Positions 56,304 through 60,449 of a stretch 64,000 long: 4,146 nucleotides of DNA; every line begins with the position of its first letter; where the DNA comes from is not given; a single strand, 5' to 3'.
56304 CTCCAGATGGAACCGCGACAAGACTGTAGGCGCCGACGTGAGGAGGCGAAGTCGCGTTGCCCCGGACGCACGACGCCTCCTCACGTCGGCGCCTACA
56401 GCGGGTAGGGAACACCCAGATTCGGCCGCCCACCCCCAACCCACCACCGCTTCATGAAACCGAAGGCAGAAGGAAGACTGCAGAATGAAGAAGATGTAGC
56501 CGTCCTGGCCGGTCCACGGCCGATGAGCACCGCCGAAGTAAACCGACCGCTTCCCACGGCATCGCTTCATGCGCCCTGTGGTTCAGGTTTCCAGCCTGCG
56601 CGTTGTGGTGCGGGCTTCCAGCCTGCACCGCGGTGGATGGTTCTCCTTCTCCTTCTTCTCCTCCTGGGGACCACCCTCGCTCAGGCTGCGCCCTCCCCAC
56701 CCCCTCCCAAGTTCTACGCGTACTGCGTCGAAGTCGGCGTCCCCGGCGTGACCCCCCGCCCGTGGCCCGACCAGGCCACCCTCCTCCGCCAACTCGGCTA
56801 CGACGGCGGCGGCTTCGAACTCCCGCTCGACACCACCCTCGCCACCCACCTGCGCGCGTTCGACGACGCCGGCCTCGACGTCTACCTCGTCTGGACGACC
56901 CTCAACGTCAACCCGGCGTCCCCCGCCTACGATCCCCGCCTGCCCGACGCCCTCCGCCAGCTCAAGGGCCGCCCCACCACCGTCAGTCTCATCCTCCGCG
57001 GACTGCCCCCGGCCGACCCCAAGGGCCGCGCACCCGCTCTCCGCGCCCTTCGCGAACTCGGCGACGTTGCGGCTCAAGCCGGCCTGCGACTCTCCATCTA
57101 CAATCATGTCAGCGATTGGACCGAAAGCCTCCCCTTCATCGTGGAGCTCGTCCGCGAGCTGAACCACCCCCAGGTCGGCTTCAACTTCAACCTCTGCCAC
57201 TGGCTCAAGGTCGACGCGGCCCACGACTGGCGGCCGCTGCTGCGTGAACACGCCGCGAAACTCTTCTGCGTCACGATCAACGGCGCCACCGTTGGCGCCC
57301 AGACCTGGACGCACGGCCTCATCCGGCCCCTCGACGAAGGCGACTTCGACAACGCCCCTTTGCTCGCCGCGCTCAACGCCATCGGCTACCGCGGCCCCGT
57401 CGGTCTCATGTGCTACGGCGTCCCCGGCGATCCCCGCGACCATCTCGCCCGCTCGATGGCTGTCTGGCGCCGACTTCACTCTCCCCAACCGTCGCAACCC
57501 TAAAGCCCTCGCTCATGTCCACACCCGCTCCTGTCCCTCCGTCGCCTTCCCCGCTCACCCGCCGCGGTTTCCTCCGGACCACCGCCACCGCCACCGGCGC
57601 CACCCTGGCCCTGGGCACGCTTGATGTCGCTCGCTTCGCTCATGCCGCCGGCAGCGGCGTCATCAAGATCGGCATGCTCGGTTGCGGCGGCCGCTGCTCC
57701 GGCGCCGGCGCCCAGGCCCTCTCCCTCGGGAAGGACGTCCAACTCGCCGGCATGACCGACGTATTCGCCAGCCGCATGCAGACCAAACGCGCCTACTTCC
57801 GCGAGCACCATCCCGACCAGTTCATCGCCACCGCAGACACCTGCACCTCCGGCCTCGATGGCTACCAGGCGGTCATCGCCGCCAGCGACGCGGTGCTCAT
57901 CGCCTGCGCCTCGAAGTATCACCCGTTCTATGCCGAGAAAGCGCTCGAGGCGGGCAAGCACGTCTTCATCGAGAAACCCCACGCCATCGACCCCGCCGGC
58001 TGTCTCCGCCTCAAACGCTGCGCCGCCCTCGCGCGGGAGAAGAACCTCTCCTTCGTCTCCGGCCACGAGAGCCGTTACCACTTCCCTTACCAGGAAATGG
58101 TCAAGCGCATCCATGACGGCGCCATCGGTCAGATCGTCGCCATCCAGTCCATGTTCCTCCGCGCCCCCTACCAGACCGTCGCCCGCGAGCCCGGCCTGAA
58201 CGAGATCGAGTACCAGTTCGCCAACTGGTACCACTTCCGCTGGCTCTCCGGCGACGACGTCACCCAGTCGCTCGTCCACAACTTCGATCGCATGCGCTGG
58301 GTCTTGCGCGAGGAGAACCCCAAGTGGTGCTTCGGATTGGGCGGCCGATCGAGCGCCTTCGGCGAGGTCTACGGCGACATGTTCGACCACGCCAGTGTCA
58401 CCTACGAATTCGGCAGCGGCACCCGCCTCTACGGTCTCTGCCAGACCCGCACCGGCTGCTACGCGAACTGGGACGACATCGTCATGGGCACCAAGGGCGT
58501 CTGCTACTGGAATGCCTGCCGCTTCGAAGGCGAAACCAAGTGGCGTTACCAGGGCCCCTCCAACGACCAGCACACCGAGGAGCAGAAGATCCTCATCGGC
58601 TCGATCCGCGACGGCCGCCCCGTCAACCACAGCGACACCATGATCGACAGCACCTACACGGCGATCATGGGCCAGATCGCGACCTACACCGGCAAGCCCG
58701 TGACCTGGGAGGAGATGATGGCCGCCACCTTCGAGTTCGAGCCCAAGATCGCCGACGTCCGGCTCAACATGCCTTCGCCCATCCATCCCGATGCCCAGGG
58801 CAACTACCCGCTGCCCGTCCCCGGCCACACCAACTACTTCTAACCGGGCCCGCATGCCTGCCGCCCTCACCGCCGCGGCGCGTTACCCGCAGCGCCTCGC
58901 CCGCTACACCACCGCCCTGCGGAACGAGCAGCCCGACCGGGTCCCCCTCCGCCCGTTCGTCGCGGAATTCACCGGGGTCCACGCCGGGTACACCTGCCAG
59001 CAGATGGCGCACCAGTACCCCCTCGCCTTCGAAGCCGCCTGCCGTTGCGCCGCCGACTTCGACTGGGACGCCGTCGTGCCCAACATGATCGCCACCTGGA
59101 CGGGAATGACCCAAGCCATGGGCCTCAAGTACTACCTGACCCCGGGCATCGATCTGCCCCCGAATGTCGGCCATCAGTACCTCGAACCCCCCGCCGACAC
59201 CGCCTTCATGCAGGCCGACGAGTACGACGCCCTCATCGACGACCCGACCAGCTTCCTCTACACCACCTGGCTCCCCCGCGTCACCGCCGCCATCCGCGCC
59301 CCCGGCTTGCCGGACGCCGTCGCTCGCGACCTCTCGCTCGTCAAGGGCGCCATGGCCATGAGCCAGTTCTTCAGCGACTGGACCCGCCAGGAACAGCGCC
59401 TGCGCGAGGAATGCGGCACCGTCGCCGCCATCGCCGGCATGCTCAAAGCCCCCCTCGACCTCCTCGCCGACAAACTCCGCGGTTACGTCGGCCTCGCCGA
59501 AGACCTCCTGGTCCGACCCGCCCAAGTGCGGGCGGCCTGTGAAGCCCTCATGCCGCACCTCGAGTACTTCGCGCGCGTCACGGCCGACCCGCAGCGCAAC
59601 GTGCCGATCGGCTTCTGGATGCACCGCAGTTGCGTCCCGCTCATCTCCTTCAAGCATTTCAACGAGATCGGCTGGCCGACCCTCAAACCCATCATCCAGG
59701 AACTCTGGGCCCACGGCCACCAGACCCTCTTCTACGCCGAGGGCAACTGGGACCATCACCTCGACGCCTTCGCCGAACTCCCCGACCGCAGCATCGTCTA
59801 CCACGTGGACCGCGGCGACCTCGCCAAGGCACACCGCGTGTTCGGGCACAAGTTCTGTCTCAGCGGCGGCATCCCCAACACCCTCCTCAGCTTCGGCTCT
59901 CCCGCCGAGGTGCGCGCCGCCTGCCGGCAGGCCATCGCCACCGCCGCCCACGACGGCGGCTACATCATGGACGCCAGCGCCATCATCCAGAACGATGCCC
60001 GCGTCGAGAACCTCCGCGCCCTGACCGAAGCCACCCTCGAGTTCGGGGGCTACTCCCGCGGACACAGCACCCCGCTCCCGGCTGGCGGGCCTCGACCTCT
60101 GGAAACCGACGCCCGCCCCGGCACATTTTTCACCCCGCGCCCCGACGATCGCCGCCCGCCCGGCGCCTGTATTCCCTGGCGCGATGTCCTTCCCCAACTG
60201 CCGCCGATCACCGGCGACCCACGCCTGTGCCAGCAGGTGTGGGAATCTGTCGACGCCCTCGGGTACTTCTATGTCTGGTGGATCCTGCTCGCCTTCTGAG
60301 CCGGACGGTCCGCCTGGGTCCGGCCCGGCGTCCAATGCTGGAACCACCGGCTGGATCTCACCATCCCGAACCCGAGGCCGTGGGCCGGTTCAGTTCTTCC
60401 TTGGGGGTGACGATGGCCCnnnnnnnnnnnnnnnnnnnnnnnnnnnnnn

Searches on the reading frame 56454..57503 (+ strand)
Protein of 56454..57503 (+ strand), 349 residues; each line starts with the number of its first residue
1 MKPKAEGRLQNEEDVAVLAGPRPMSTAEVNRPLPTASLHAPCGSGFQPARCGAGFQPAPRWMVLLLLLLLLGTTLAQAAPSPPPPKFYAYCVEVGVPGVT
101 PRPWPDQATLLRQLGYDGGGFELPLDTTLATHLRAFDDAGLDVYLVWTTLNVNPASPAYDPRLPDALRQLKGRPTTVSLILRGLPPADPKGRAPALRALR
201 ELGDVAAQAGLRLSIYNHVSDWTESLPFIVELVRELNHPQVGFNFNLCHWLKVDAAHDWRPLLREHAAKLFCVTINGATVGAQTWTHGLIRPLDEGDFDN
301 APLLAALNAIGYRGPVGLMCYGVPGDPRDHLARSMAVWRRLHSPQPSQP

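Call 13: search_protein_families(library=pfam, proteins=[window:56454-57503:+], max_evalue=0.001)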
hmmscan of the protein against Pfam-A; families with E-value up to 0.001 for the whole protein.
window:56454-57503:+ (349 aa): 1 family
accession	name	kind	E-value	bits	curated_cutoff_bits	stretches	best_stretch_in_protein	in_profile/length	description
PF01261.30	AP_endonuc_2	-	4e-17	63.2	31.1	1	112-340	5-248/249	Xylose isomerase-like TIM barrel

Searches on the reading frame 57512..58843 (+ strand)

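Call 13: search_protein_families(library=pfam, proteins=[window:57512-58843:+], max_evalue=0.001)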
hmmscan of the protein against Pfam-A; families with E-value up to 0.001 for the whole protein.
window:57512-58843:+ (443 aa): 3 families
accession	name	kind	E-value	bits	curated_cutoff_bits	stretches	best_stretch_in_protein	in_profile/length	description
PF01408.29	GFO_IDH_MocA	-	1.5e-12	48.7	24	1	51-172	1-110/120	Oxidoreductase family, NAD-binding Rossmann fold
PF22725.1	GFO_IDH_MocA_C3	-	6e-08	33.2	27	1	193-329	1-121/124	GFO/IDH/MocA C-terminal domain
PF02894.22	GFO_IDH_MocA_C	-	1.6e-06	28.6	22.9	1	198-373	2-176/218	Oxidoreductase family, C-terminal alpha/beta domain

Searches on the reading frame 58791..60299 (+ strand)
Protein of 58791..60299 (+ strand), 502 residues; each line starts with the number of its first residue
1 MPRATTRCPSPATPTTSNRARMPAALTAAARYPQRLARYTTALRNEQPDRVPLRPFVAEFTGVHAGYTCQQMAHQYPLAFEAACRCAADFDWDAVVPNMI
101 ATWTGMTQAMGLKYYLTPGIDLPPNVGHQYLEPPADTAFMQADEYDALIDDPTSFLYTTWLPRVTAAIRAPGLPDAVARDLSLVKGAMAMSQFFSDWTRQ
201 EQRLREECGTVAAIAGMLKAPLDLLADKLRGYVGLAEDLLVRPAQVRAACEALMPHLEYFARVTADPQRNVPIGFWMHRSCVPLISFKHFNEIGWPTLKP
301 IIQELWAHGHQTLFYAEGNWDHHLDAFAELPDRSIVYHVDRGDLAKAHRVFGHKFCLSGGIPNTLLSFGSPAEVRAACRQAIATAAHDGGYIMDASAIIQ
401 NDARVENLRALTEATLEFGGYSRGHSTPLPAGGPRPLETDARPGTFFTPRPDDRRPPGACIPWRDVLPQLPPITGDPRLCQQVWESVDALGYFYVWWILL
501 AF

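Call 13: search_protein_families(library=pfam, proteins=[window:58791-60299:+], max_evalue=0.001)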
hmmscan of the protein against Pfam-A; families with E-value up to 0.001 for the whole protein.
window:58791-60299:+ (502 aa): 1 family
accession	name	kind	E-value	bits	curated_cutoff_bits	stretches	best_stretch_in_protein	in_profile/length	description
PF01208.23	URO-D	-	2.8e-22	79.6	23.9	2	202-415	127-343/346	Uroporphyrinogen decarboxylase (URO-D)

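Call 25: find_related_loci(query=window:58791-60299:+, collection=genome_contigs, flank=8000)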
Query window:58791-60299:+ (502 aa) in genome_contigs; peptide patterns used: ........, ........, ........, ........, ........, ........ (x = any residue, [..] = any of these).
17 stretches matched a pattern; 13 encode a relative of the query (tblastn E <= 1e-3); 13 distinct loci.
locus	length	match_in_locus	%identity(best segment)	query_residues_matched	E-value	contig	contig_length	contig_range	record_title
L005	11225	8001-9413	60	30-502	0e+0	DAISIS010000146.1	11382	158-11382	MAG TPA_asm: Pirellulaceae bacterium isolate CTOTU7620 NODE_9068_length_11382_cov_4.797298, whole genome shotgun sequenc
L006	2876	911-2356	56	17-502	0e+0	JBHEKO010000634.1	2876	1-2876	MAG: Candidatus Hydrogenedentales bacterium isolate bin.191 k141_4553730, whole genome shotgun sequence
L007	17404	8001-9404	58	32-502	0e+0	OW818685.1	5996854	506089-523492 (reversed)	metagenome genome assembly, chromosome: 1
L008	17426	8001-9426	95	27-502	0e+0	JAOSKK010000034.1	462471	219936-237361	MAG: Verrucomicrobia bacterium isolate FR_27 FR-Pedosphaerales-1_s4, whole genome shotgun sequence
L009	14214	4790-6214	57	22-502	4e-179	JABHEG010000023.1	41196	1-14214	MAG: Lentisphaerae bacterium isolate SI037_bin151 k141_3168644, whole genome shotgun sequence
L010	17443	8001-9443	55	25-502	8e-176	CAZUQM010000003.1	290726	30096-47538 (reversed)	MAG TPA_asm: uncultured Planctomycetales bacterium isolate SRP141376_co2_77 genome assembly, contig: NODE_33_length_2907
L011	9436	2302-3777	53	15-502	2e-174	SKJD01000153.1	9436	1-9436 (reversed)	MAG: Candidatus Hydrogenedentota bacterium isolate CSBr16_9 CSBr16-9159, whole genome shotgun sequence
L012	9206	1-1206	56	97-502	1e-158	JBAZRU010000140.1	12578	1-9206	MAG: Candidatus Hydrogenedentales bacterium isolate SO_2017_GW1_155 NODE_18632_length_12578_cov_0.853827_OW334_2017, who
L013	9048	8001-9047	64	32-380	5e-154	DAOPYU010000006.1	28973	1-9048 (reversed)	MAG TPA_asm: Candidatus Sumerlaeota bacterium isolate AMR_MDS_1306 NODE_1607_length_28973_cov_5.449754, whole genome sho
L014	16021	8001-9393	61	32-502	3e-155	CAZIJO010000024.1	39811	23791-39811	MAG TPA_asm: uncultured Bifidobacterium sp. isolate SRP287453_co1_106 genome assembly, contig: NODE_1581_length_39811_co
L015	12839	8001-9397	69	30-497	1e-81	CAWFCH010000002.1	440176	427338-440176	MAG: uncultured Chloroflexia bacterium isolate MFD04716.bin.1.274 genome assembly, contig: contig_1839, whole genome sho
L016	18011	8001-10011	35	7-425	3e-35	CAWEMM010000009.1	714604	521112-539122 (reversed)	MAG: uncultured Chloroflexia bacterium isolate MFD02979.bin.2.155 genome assembly, contig: contig_57810, whole genome sh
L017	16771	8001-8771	29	137-396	4e-21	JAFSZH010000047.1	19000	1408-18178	MAG: Oscillospiraceae bacterium isolate RGIG3610 Goat_Rumen.Co__c1529893, whole genome shotgun sequence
